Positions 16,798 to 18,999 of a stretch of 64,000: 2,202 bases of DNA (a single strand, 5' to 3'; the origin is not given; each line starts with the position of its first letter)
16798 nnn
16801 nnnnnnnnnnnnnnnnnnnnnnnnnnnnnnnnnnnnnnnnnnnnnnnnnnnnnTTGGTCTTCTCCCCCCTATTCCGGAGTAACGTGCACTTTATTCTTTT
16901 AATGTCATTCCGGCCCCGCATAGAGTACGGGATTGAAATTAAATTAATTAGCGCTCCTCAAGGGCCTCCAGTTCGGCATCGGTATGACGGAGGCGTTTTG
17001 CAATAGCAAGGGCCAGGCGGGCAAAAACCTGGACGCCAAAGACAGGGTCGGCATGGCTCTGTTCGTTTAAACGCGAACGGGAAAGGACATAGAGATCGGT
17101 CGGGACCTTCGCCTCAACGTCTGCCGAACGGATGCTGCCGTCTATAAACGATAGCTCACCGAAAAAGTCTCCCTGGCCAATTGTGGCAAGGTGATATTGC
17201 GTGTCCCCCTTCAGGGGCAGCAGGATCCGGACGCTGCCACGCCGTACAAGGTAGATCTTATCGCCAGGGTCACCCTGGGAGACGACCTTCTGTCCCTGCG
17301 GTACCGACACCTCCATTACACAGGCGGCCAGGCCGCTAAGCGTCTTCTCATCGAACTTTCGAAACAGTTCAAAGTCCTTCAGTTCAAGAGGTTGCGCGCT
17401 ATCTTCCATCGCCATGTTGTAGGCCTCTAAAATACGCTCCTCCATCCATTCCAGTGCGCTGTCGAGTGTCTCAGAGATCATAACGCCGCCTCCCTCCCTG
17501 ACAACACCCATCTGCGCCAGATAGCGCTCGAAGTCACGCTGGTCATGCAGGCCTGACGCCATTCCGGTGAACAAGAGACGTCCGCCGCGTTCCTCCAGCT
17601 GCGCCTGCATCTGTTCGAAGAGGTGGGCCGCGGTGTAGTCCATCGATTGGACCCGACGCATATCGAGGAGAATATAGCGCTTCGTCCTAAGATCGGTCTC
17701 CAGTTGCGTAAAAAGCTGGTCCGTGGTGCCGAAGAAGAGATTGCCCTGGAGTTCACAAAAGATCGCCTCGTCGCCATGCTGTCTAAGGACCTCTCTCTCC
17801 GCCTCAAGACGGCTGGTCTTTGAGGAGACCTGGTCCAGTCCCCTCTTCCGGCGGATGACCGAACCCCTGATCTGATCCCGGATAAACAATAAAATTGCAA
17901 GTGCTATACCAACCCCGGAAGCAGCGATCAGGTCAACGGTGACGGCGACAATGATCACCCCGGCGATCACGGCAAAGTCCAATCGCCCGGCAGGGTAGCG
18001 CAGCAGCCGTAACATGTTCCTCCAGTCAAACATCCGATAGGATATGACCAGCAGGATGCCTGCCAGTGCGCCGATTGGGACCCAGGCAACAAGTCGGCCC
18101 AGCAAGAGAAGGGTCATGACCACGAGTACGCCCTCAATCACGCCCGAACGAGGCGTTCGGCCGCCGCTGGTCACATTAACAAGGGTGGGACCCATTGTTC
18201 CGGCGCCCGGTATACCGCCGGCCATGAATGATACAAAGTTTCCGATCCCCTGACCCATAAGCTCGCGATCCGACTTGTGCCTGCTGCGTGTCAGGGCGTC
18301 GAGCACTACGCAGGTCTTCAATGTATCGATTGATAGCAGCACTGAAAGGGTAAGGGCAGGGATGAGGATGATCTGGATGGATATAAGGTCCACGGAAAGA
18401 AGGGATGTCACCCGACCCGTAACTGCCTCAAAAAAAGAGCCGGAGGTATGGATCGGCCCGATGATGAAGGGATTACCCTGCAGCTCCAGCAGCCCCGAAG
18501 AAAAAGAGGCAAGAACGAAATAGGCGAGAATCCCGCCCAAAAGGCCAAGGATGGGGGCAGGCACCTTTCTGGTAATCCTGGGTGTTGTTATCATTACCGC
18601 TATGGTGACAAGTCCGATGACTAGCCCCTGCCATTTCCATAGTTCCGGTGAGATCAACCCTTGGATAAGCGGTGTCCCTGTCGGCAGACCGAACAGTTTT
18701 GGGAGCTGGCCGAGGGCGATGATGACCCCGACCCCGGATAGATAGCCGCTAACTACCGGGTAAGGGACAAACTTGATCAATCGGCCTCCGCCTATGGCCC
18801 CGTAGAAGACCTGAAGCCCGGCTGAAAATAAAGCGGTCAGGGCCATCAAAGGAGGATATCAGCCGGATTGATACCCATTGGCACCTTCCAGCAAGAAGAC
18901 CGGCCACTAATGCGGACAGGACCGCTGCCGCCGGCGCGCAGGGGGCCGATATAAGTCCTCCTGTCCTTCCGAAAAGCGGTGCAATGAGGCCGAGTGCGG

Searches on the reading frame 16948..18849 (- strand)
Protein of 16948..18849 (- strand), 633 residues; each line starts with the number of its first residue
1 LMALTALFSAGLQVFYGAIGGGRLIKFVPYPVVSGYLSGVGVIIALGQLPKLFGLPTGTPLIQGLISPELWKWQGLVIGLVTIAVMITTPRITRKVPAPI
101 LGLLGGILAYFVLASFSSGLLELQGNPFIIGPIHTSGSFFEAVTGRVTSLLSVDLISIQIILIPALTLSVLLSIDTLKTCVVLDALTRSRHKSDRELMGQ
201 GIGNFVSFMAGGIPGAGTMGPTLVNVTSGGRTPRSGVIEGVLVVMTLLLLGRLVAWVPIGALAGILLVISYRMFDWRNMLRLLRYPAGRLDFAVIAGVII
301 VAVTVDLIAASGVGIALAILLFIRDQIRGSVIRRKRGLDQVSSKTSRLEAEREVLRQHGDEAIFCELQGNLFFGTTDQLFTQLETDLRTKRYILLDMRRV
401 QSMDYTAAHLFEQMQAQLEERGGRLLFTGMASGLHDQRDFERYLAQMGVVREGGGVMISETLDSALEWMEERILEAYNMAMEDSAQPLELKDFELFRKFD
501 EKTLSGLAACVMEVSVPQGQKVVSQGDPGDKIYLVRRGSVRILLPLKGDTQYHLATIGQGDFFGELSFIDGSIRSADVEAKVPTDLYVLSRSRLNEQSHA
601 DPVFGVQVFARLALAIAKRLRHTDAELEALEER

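Call 50: search_protein_families(library=pfam, max_evalue=0.00001, proteins=[window:16948-18849:-])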
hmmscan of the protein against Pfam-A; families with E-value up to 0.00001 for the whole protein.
window:16948-18849:- (633 aa): 4 families
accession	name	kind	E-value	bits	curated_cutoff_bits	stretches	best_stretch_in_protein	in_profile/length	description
PF00916.26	Sulfate_transp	-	7.5e-41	140.6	23.2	1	2-296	83-378/380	Sulfate permease family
PF00027.35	cNMP_binding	-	2e-17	63.3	27.5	1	514-596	2-84/89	Cyclic nucleotide-binding domain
PF01740.26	STAS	-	8.6e-11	42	22.6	1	362-434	10-84/106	STAS domain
PF13466.11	STAS_2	-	7.6e-07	29.7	29.2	1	367-436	3-72/80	STAS domain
